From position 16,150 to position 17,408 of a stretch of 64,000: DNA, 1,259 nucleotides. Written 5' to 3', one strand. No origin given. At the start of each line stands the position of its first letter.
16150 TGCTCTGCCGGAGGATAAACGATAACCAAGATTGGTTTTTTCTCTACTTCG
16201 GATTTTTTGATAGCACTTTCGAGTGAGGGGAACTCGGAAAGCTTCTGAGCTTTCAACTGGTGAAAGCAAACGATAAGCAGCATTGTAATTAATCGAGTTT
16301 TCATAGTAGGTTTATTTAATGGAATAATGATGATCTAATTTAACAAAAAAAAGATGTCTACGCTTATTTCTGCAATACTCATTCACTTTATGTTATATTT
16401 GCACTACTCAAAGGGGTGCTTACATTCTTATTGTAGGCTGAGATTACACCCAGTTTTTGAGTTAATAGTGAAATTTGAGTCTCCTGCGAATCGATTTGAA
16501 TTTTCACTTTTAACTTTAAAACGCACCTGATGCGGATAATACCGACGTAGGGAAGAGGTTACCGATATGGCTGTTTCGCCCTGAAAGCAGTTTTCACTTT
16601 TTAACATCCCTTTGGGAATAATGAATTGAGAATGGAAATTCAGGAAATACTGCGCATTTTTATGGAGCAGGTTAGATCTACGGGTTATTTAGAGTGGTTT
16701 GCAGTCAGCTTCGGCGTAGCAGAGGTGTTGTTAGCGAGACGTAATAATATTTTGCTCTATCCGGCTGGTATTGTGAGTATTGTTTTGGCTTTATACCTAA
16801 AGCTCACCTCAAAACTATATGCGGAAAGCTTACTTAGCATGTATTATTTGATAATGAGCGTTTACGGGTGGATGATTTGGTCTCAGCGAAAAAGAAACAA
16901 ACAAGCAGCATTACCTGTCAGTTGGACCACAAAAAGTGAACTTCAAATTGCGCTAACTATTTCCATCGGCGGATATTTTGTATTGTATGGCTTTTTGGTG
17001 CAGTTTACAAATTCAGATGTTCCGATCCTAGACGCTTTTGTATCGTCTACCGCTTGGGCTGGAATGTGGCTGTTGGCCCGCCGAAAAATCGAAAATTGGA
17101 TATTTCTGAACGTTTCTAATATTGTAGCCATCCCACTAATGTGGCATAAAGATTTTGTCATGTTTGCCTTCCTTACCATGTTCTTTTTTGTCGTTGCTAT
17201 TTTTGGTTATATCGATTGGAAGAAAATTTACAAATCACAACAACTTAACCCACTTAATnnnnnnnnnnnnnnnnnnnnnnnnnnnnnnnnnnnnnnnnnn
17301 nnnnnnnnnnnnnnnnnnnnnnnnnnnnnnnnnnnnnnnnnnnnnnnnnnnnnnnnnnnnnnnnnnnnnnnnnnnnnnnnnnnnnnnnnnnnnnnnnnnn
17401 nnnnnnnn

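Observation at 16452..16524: ~70-nt extra helix inserted in the J2/4 junction of the TPP aptamer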

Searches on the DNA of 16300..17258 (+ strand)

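Call 3: search_rna_families(source=window, start=16300, end=16700, threshold=evalue, max_evalue=10, show_alignments=5)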
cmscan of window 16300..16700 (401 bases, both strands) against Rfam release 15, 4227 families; matches with E-value up to 10: 5.
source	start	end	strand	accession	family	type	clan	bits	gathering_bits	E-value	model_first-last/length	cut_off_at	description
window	16499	16570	+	RF00059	TPP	Cis-reg; riboswitch;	-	35.3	54.3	2.1e-05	1-105/105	no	TPP riboswitch aptamer (THI element)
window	16323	16414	+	RF01181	snR77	Gene; snRNA; snoRNA; CD-box;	CL00057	17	50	5.1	1-83/83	no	Small nucleolar RNA snR77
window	16615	16688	+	RF00318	snoZ175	Gene; snRNA; snoRNA; CD-box;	-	16.9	43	7.2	1-81/81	no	Small nucleolar RNA Z175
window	16456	16521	+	RF04255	MIR8001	Gene; miRNA;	-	16.8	90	1.9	1-67/67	no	MIR8001 microRNA precursor family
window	16319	16385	+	RF00145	snoZ105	Gene; snRNA; snoRNA; CD-box;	-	14.6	45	9.7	1-72/72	no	Small nucleolar RNA Z105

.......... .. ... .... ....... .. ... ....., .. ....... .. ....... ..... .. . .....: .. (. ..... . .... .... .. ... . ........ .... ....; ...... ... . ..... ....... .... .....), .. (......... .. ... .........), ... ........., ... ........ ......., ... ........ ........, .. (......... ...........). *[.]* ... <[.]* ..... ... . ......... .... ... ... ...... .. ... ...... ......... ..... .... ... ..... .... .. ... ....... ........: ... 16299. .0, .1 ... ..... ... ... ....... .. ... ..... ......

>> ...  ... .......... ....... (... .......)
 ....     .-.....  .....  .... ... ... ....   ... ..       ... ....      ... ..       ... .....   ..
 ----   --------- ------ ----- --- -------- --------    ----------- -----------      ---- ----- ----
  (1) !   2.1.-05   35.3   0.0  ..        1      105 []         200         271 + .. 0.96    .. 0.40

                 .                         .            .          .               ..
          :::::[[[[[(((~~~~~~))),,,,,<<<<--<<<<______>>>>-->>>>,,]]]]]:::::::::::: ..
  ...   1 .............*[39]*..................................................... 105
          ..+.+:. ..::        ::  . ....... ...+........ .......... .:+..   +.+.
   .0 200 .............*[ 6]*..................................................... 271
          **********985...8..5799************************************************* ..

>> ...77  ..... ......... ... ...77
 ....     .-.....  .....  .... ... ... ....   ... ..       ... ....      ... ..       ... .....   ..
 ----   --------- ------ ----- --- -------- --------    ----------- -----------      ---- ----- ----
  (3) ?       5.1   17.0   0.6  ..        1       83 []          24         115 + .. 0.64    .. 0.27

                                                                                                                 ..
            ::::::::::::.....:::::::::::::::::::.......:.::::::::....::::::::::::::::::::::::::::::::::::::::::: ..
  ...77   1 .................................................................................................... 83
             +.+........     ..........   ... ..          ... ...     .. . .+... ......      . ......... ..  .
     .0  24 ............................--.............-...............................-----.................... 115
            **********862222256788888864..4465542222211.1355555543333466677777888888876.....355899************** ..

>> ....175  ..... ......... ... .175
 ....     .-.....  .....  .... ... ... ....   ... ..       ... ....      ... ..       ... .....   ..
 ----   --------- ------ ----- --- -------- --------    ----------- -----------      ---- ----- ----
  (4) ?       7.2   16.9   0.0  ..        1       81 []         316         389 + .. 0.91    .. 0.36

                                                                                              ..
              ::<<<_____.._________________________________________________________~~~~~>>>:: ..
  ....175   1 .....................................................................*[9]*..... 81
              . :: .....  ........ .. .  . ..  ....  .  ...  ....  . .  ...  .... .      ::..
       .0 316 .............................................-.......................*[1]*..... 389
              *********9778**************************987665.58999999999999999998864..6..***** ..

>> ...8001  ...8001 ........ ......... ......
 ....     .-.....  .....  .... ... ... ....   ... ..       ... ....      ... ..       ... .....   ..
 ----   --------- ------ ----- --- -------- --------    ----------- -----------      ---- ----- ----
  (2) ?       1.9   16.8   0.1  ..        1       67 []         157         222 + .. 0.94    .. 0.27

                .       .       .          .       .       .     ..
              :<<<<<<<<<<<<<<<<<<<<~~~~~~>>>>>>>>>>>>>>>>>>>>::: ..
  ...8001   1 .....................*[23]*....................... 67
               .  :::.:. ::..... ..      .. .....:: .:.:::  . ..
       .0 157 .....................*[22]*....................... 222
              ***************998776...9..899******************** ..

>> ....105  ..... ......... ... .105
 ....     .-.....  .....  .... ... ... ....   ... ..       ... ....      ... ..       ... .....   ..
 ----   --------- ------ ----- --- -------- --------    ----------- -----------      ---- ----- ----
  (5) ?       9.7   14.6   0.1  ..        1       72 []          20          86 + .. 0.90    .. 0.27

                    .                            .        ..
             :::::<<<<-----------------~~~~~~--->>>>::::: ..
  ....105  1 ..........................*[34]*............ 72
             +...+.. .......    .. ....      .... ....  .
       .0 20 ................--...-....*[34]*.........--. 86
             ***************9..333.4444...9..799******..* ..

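Call 24: search_rna_families(sources=[L020, L026, L045, L069, L076, L018, L019, L034, L013, L001, L048], threshold=evalue, max_evalue=0.01, show_alignments=3)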
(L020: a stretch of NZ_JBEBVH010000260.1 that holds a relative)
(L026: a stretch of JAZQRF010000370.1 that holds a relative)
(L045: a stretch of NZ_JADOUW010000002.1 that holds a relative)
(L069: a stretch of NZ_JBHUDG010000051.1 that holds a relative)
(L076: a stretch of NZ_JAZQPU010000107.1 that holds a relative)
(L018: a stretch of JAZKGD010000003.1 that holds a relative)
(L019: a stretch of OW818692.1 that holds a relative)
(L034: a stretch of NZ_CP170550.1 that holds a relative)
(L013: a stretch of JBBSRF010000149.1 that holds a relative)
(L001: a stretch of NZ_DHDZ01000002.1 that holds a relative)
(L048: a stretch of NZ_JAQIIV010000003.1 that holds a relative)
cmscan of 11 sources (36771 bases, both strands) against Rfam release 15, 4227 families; matches with E-value up to 0.01: 12.
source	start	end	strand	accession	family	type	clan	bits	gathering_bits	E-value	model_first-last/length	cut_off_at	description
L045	302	376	+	RF00005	tRNA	Gene; tRNA;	CL00001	71.6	29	6.7e-14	1-71/71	no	tRNA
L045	452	526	+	RF00005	tRNA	Gene; tRNA;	CL00001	71.6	29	6.7e-14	1-71/71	no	tRNA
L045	1309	1404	+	RF00059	TPP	Cis-reg; riboswitch;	-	61.7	54.3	6.4e-10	1-105/105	no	TPP riboswitch aptamer (THI element)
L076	38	130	+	RF00059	TPP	Cis-reg; riboswitch;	-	58.2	54.3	4.7e-09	1-105/105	no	TPP riboswitch aptamer (THI element)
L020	1347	1463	+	RF00059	TPP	Cis-reg; riboswitch;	-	46.1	54.3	4.4e-06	1-105/105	no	TPP riboswitch aptamer (THI element)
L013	1236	1407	+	RF00059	TPP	Cis-reg; riboswitch;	-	44.4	54.3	1.1e-05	1-105/105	no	TPP riboswitch aptamer (THI element)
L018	1282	1431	+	RF00059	TPP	Cis-reg; riboswitch;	-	42.7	54.3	3.1e-05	1-105/105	no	TPP riboswitch aptamer (THI element)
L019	1299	1446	+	RF00059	TPP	Cis-reg; riboswitch;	-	42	54.3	4.4e-05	1-105/105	no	TPP riboswitch aptamer (THI element)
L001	1246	1434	+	RF00059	TPP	Cis-reg; riboswitch;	-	35.5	54.3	0.0018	1-105/105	no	TPP riboswitch aptamer (THI element)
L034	1269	1433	+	RF00059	TPP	Cis-reg; riboswitch;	-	35.3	54.3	0.002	1-105/105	no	TPP riboswitch aptamer (THI element)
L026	1360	1472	+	RF00059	TPP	Cis-reg; riboswitch;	-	33.7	54.3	0.0047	1-105/105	no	TPP riboswitch aptamer (THI element)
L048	1316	1450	+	RF00059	TPP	Cis-reg; riboswitch;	-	33.4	54.3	0.0058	1-105/105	no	TPP riboswitch aptamer (THI element)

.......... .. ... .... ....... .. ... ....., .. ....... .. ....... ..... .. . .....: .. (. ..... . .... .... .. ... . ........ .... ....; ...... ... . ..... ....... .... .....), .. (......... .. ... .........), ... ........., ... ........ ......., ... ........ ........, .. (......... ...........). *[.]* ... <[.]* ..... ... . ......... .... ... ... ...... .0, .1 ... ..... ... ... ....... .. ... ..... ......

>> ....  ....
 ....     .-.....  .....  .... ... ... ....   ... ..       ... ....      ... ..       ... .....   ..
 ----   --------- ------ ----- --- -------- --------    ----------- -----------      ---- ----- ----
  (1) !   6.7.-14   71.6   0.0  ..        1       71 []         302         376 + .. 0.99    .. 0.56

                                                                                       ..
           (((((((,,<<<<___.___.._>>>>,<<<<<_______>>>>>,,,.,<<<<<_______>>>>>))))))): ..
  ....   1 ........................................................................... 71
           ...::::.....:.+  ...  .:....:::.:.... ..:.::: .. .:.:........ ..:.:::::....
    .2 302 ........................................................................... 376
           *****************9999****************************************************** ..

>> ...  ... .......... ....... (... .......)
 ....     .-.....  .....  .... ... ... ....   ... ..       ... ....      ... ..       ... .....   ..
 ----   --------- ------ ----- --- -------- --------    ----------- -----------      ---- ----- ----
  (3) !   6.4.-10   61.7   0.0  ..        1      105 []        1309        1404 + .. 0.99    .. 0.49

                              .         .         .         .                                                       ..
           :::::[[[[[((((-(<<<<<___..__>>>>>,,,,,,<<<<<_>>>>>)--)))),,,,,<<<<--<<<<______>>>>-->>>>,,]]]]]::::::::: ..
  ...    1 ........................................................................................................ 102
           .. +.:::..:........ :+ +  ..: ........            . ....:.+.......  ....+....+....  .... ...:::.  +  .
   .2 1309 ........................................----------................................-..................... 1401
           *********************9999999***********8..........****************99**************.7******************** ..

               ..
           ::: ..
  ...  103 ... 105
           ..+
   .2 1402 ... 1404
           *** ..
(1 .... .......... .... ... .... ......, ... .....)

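Call 72: search_rna_families(sources=[L001, L002, L003, L004, L005, L006, L007, L008, L009, L010, L011, L012, L014, L015, L016, L017, L021, L022, L023, L024], threshold=gathering)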
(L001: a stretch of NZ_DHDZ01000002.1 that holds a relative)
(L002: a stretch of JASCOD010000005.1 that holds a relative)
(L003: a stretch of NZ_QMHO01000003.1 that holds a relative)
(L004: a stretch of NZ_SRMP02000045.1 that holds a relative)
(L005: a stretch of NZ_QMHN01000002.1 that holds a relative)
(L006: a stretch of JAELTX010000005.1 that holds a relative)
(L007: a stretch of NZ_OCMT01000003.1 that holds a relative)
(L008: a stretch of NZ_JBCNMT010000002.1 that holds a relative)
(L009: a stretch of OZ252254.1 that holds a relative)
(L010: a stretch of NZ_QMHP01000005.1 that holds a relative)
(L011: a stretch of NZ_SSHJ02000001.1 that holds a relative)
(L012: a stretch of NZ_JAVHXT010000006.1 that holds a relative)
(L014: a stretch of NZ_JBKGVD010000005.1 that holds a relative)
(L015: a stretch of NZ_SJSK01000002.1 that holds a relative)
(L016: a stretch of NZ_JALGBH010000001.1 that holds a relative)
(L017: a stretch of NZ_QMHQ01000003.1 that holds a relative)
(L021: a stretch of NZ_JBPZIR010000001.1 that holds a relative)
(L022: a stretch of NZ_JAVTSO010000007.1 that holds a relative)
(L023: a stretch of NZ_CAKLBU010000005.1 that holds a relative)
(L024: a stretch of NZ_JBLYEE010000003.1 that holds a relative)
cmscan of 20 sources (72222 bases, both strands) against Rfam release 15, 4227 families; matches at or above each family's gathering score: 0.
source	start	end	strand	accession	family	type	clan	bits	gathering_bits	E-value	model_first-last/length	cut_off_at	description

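Call 73: search_rna_families(sources=[L025, L027, L028, L029, L030, L031, L032, L033, L035, L036, L037, L038, L039, L040, L041, L042, L043, L044, L046, L047], threshold=gathering)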
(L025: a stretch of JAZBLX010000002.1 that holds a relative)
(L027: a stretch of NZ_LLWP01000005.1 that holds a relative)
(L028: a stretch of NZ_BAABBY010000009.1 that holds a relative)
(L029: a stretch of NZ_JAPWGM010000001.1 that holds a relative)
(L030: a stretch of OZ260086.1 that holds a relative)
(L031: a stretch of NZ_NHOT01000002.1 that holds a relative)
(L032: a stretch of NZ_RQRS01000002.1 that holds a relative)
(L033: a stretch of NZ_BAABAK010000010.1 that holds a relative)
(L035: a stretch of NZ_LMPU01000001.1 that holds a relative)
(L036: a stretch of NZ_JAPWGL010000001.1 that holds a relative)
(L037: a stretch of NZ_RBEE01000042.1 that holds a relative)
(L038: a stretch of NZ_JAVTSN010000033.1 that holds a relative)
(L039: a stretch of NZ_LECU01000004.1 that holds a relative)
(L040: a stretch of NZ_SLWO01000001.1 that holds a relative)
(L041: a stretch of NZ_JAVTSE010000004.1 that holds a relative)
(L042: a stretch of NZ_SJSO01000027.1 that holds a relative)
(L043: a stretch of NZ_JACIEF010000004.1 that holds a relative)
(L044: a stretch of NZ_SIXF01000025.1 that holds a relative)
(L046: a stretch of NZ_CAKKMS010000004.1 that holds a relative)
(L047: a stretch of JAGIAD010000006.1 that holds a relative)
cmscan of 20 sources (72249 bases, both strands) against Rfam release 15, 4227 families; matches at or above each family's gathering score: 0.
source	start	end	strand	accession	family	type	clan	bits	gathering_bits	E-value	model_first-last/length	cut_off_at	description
